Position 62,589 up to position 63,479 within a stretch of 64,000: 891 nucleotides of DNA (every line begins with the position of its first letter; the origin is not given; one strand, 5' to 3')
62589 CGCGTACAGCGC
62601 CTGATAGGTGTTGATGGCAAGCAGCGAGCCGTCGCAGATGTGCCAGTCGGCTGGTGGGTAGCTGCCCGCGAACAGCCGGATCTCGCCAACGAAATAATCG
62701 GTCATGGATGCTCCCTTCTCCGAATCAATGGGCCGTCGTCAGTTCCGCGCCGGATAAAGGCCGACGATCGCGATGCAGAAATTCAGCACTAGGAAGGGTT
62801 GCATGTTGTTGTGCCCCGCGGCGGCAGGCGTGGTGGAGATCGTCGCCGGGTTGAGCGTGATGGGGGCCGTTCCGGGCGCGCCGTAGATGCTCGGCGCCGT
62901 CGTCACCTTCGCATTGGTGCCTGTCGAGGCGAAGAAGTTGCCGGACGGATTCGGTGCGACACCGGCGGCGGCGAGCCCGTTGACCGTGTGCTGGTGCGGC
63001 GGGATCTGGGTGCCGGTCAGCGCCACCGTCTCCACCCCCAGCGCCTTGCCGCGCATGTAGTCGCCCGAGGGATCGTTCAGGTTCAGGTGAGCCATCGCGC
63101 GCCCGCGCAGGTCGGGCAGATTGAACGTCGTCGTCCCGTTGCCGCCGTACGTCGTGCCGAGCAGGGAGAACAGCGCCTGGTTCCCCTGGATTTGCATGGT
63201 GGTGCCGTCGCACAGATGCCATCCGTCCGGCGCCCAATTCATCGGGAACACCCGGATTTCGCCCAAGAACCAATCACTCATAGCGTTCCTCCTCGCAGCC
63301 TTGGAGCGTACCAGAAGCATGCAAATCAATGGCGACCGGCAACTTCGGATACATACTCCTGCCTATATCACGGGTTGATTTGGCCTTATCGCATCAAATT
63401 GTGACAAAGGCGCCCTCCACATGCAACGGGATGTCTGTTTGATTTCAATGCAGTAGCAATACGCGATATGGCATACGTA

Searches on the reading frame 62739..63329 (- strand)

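Call 64: search_protein_families(library=pfam, proteins=[window:62739-63329:-], max_evalue=0.1)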
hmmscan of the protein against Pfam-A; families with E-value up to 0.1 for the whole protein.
window:62739-63329:- (196 aa): 2 families
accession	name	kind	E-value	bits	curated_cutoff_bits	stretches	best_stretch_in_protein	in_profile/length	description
PF07484.17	Collar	-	6.1e-28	97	24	1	23-78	1-56/57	Phage Tail Collar Domain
PF21939.1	Gp10_C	-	0.024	16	27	1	94-182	57-133/139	Baseplate structural protein Gp10, C-terminal domain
